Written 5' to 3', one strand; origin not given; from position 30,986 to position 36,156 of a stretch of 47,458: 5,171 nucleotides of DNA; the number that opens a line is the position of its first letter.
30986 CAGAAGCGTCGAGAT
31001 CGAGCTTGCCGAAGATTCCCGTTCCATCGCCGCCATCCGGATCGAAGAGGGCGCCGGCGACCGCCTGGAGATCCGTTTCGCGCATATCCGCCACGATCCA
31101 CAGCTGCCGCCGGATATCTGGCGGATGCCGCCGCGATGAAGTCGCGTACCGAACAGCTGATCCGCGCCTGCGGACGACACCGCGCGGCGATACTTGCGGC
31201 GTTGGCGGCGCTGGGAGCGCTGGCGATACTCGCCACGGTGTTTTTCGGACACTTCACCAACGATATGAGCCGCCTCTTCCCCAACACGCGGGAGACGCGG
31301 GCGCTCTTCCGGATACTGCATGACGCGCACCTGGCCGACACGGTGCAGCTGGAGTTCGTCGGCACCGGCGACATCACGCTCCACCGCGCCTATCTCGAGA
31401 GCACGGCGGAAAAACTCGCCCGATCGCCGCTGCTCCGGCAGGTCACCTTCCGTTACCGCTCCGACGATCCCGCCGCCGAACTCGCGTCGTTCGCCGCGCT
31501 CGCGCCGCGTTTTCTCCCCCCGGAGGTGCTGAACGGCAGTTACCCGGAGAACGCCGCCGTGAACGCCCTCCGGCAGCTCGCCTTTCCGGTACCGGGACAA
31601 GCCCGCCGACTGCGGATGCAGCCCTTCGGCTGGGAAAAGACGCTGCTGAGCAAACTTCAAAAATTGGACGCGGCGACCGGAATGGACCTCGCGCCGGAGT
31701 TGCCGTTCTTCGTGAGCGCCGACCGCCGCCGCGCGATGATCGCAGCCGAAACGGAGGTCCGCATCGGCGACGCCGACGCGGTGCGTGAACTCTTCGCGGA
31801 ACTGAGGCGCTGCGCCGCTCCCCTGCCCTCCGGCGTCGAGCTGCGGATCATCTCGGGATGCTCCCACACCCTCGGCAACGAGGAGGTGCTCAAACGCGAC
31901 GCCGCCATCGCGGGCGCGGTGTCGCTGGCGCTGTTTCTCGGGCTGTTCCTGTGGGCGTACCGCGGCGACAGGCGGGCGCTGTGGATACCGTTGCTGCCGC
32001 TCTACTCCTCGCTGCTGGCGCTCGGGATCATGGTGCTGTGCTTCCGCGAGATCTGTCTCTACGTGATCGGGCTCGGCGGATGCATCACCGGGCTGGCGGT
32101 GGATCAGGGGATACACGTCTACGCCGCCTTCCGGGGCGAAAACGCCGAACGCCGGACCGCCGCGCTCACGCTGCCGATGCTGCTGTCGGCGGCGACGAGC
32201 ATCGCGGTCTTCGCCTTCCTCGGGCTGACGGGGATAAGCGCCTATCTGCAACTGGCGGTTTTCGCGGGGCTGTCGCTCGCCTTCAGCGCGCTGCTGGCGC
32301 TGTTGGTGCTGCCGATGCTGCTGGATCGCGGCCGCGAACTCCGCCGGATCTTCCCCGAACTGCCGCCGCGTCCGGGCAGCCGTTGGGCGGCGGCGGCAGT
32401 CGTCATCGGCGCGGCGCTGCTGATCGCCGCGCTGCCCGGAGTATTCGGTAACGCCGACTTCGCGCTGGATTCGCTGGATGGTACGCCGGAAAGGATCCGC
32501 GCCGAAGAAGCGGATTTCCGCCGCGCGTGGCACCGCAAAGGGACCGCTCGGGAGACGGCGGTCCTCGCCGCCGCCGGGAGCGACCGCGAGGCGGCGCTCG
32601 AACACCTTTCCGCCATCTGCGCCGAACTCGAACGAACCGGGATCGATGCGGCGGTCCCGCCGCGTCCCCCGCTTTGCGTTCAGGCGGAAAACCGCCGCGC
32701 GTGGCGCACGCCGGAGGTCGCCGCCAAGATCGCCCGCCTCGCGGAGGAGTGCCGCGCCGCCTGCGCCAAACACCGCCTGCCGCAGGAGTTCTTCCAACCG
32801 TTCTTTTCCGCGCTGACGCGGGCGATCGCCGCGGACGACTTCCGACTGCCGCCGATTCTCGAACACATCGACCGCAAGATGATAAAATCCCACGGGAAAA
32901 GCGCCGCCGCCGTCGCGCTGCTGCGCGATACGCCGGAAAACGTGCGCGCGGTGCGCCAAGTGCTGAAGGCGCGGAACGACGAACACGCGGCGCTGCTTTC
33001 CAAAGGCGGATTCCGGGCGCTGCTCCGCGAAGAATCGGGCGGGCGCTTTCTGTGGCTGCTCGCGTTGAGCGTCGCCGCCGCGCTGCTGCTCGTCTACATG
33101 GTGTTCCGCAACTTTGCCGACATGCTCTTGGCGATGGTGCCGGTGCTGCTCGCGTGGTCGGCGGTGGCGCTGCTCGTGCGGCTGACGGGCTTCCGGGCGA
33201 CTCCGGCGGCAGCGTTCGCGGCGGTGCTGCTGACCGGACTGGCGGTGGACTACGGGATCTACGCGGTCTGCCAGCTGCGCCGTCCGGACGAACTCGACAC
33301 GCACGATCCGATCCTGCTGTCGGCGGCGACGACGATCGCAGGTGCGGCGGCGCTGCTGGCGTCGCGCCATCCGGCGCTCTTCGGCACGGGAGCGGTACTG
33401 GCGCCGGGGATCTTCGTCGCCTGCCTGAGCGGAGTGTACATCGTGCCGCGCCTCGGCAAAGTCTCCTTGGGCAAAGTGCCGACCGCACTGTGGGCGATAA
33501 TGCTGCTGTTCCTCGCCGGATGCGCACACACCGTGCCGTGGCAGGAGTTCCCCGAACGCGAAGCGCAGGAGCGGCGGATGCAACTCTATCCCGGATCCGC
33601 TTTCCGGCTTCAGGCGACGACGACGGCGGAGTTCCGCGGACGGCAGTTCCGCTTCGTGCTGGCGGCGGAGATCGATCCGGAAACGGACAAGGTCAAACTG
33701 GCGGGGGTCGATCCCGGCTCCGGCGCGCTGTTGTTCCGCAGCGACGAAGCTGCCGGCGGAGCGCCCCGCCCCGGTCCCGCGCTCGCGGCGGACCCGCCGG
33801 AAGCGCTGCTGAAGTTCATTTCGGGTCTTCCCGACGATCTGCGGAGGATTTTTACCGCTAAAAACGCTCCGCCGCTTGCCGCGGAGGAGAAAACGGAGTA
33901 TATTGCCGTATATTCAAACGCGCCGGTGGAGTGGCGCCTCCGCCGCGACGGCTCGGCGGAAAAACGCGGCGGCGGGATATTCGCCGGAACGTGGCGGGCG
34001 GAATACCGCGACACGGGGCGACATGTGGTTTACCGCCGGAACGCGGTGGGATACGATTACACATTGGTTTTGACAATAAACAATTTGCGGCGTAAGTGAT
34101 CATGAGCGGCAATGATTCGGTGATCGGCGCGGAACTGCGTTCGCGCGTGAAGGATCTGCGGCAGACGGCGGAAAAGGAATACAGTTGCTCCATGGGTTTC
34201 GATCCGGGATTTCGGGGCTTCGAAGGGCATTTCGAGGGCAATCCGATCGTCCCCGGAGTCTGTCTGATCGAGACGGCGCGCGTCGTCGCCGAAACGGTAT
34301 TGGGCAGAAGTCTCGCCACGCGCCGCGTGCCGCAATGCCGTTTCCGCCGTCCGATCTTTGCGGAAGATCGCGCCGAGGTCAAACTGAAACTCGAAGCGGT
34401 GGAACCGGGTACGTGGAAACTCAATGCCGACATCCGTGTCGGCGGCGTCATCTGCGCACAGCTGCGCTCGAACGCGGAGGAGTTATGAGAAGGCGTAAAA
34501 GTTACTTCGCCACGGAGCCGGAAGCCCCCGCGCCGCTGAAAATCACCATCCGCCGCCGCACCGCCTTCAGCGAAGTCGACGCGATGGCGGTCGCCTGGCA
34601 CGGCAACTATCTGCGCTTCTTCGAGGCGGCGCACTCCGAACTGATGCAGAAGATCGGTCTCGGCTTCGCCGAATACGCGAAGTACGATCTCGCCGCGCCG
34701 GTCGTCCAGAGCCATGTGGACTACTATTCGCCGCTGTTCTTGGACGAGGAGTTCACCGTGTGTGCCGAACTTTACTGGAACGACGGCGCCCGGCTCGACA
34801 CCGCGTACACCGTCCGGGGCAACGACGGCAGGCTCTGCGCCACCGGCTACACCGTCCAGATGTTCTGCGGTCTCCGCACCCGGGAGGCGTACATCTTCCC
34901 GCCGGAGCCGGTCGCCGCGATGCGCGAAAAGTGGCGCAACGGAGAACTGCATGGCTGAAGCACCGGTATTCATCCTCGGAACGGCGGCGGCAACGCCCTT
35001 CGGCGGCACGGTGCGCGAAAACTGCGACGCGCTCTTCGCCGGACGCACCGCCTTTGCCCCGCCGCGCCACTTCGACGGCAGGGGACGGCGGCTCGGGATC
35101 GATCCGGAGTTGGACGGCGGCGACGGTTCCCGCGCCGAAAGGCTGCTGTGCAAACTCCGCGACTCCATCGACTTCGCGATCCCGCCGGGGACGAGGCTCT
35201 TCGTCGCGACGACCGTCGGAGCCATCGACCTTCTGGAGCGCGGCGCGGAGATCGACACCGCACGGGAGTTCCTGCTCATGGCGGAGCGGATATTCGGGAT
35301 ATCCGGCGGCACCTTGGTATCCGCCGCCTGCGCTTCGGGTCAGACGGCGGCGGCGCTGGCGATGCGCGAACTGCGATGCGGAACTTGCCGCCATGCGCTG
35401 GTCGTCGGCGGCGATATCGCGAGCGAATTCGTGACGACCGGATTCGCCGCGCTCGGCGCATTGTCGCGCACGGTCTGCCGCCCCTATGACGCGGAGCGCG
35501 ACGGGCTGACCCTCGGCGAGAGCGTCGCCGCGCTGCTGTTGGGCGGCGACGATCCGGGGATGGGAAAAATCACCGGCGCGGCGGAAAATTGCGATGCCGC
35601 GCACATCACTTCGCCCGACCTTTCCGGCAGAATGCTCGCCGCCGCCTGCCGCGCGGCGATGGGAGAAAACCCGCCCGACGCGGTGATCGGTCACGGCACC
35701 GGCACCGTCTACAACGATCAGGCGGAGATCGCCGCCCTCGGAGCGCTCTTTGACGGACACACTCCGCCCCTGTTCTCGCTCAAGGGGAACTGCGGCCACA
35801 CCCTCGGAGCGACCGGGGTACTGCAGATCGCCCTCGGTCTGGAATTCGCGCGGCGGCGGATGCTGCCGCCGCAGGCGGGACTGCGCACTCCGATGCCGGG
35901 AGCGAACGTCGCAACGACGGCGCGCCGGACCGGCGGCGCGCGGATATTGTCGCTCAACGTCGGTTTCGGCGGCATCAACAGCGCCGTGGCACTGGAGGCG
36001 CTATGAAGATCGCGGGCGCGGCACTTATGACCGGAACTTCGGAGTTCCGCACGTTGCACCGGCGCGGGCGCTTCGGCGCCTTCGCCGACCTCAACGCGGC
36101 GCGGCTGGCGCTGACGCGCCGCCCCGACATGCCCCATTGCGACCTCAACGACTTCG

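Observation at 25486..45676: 20-kb aryl-polyene-type (type II FAS/PKS + lipid anchoring + envelope export) cluster with non-canonical gene content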

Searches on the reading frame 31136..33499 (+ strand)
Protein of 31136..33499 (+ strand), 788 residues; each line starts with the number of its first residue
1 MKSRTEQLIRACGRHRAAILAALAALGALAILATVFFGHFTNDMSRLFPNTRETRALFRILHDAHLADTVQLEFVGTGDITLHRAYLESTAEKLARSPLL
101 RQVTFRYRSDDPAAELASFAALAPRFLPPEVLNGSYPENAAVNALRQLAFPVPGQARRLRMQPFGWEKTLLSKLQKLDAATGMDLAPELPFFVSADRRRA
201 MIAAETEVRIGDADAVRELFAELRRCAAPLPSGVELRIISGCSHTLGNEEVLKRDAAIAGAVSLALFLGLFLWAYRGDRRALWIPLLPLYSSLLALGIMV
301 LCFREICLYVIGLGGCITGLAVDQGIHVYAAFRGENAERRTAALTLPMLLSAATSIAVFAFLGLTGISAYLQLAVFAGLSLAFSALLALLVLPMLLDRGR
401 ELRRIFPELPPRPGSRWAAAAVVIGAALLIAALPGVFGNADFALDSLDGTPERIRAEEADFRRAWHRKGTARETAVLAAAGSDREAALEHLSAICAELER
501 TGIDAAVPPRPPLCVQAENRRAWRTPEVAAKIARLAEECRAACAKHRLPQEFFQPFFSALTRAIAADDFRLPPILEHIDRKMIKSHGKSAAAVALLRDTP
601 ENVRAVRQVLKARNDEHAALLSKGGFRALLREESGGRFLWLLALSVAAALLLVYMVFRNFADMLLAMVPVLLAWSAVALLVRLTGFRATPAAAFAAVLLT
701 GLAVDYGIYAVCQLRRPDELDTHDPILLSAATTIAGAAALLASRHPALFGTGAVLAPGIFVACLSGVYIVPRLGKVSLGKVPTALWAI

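Call 85: search_protein_families(library=pfam, proteins=[window:31136-33499:+], max_evalue=10)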
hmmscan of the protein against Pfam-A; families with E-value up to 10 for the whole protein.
window:31136-33499:+ (788 aa): 1 family
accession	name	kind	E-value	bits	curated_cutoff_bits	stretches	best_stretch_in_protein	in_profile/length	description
PF00873.25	ACR_tran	-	0.022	12.9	28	2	631-710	857-936/1021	AcrB/AcrD/AcrF family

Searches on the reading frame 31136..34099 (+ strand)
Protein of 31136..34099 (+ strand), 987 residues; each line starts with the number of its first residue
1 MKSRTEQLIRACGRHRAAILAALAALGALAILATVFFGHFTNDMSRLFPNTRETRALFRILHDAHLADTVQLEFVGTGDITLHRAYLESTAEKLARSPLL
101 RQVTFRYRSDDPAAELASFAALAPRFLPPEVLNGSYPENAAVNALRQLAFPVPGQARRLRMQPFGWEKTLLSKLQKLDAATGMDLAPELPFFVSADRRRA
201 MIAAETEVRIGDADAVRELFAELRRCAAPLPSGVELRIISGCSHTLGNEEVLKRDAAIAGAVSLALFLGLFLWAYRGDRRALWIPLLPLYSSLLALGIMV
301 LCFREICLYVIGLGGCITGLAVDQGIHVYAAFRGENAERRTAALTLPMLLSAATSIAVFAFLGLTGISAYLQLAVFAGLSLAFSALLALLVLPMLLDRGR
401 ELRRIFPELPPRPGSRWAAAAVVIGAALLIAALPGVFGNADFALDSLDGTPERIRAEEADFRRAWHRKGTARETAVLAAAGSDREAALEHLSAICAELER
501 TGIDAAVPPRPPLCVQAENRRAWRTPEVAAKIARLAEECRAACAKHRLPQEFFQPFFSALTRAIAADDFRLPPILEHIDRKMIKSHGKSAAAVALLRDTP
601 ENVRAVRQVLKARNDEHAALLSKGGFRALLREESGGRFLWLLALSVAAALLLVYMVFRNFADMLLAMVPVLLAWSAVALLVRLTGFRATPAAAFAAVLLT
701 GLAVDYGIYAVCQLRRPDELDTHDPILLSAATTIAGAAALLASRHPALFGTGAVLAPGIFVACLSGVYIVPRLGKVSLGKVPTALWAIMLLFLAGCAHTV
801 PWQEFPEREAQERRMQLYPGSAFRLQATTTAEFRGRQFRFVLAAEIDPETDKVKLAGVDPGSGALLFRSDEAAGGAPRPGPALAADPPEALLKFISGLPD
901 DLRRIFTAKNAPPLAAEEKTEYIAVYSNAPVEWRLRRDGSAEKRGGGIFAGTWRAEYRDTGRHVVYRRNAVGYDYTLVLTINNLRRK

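Call 7: search_protein_families(library=pfam, proteins=[window:31136-34099:+], max_evalue=0.01)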
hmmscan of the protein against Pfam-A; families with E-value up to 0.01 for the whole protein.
window:31136-34099:+ (987 aa): 0 families

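Call 9: search_protein_families(library=ncbifam, proteins=[window:31136-34099:+], max_evalue=0.01)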
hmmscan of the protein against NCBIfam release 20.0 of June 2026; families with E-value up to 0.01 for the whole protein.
window:31136-34099:+ (987 aa): 3 families
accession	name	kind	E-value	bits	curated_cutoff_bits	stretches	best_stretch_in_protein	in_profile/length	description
TIGR03480.1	HpnN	hypoth_equivalog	5.9e-15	54.3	751.85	2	643-773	719-855/862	hopanoid biosynthesis associated RND transporter like protein HpnN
TIGR00921.1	2A067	subfamily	9.4e-14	50.4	351.9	2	192-402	129-349/733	hydrophobe/amphiphile efflux-3 (HAE3) family transporter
NF052374.1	HopndTporHpnN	equivalog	1.7e-06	26.5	1100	1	638-769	714-849/858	hopanoid transporter HpnN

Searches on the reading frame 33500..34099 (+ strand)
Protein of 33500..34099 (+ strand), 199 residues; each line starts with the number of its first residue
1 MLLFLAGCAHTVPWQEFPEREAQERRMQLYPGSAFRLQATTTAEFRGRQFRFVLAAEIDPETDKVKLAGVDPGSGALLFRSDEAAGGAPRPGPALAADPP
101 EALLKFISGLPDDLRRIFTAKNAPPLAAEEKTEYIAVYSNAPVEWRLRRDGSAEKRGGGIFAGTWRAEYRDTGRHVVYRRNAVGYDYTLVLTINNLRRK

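Call 63: search_protein_families(library=pfam, proteins=[window:33500-34099:+], max_evalue=0.01)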
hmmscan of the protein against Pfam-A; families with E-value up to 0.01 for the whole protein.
window:33500-34099:+ (199 aa): 0 families

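Call 85: search_protein_families(library=pfam, proteins=[window:33500-34099:+], max_evalue=10)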
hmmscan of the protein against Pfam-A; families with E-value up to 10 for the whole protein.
window:33500-34099:+ (199 aa): 1 family
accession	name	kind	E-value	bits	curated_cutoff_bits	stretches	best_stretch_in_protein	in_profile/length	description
PF03237.21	Terminase_6N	-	0.22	11.6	22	1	115-166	166-213/215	Terminase large subunit, T4likevirus-type, N-terminal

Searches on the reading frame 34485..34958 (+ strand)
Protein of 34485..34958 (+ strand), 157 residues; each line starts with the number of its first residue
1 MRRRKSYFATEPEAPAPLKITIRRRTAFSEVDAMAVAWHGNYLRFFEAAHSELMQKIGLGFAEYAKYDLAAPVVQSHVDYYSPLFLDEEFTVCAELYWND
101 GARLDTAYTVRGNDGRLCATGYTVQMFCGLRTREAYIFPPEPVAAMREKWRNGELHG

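Call 7: search_protein_families(library=pfam, proteins=[window:34485-34958:+], max_evalue=0.01)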
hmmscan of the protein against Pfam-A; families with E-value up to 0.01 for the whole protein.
window:34485-34958:+ (157 aa): 2 families
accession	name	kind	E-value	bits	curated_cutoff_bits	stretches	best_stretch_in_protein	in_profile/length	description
PF13279.12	4HBT_2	-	3.6e-14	53.7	25.5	1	28-141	3-117/122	Thioesterase-like superfamily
PF03061.28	4HBT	-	2.7e-08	34.5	20.6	1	36-119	3-79/79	Thioesterase superfamily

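Call 9: search_protein_families(library=ncbifam, proteins=[window:34485-34958:+], max_evalue=0.01)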
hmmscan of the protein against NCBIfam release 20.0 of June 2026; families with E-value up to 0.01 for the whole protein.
window:34485-34958:+ (157 aa): 5 families
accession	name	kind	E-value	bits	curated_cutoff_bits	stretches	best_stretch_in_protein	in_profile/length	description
TIGR00051.1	TIGR00051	subfamily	3.8e-13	49.8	68.7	1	23-97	1-75/117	YbgC/FadM family acyl-CoA thioesterase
NF047424.1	MenI_Staph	exception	6e-13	48.9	225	1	26-126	10-110/148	1,4-dihydroxy-2-naphthoyl-CoA hydrolase MenI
TIGR02799.1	thio_ybgC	equivalog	2.7e-12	47.1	141.35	1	25-124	6-106/126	tol-pal system-associated acyl-CoA thioesterase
NF008065.0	PRK10800.1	equivalog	6.5e-07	29.6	185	1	25-110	11-96/134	tol-pal system-associated acyl-CoA thioesterase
NF005716.0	PRK07531.1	equivalog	0.0013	17.6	592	1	26-146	352-471/495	carnitine 3-dehydrogenase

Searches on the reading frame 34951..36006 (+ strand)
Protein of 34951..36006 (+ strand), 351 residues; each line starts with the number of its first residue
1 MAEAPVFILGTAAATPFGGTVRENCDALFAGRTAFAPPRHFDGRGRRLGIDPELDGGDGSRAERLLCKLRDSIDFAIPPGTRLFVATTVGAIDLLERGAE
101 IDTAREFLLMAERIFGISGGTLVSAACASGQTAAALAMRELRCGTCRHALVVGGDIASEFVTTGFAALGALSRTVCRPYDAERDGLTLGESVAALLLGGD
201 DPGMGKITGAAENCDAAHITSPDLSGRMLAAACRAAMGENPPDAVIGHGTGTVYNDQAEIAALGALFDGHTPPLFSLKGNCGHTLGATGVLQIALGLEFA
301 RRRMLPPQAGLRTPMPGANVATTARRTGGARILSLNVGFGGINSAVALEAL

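Call 7: search_protein_families(library=pfam, proteins=[window:34951-36006:+], max_evalue=0.01)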
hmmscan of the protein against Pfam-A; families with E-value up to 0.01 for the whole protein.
window:34951-36006:+ (351 aa): 3 families
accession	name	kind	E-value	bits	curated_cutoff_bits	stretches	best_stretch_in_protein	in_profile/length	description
PF00109.32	ketoacyl-synt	-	1.2e-16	61.5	20.8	1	122-197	169-246/252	Beta-ketoacyl synthase, N-terminal domain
PF02801.28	Ketoacyl-synt_C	-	4.9e-16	59.2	20.8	1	205-311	2-118/119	Beta-ketoacyl synthase, C-terminal domain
PF08545.16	ACP_syn_III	-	0.0029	17.9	24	1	123-161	3-41/80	3-Oxoacyl-[acyl-carrier-protein (ACP)] synthase III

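Call 9: search_protein_families(library=ncbifam, proteins=[window:34951-36006:+], max_evalue=0.01)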
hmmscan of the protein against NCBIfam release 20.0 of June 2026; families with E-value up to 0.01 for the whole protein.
window:34951-36006:+ (351 aa): 21 families
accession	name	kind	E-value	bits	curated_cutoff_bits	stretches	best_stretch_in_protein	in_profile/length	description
NF058662.1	cispenta_AmcF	equivalog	8.8e-39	133.5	325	1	111-349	113-368/369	cispentacin biosynthesis acyltransferase subunit AmcF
NF006618.0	PRK09185.1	subfamily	1.3e-38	133.1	407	1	112-348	145-390/394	beta-ketoacyl-ACP synthase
NF004618.0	PRK05952.1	equivalog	6.1e-36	124.1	455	1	124-349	144-381/384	beta-ketoacyl-ACP synthase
TIGR03150.1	fabF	equivalog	1.9e-33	115.8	493.75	1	123-348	157-406/407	beta-ketoacyl-ACP synthase II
NF006274.0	PRK08439.1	equivalog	3.5e-31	108.4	621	1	115-348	149-403/406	beta-ketoacyl-ACP synthase II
NF005589.0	PRK07314.1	subfamily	8.1e-30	103.9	387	1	122-349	159-410/413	beta-ketoacyl-ACP synthase II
NF005490.0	PRK07103.1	equivalog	9.8e-28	97.3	445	1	114-349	155-411/414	polyketide beta-ketoacyl:acyl carrier protein synthase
NF006587.0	PRK09116.1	equivalog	6.1e-25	87.8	470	1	115-348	151-404/408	beta-ketoacyl-ACP synthase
NF005076.0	PRK06501.1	equivalog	3.5e-23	82.2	629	1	115-348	162-420/425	beta-ketoacyl-ACP synthase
NF004970.0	PRK06333.1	subfamily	1e-22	80.6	525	1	123-348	169-419/424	beta-ketoacyl-ACP synthase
NF005916.1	PRK07910.1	equivalog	1.2e-19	70.5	560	1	125-348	169-415/418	KasA/KasB family beta-ketoacyl-ACP synthase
NF053555.1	prodigi_MBC_PigJ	equivalog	8.7e-14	50.7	900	1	110-307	496-703/759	prodigiosin MBC biosynthesis protein PigJ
NF005935.0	PRK07967.1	equivalog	2.5e-12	46.3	630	1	122-348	157-401/406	beta-ketoacyl-ACP synthase I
NF006434.0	PRK08722.1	equivalog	4e-12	45.7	759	1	122-347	159-410/414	beta-ketoacyl-ACP synthase II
NF045894.1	PKS_plus_SDR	equivalog_domain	9e-12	43.4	1740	1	115-314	160-379/1515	type I polyketide synthase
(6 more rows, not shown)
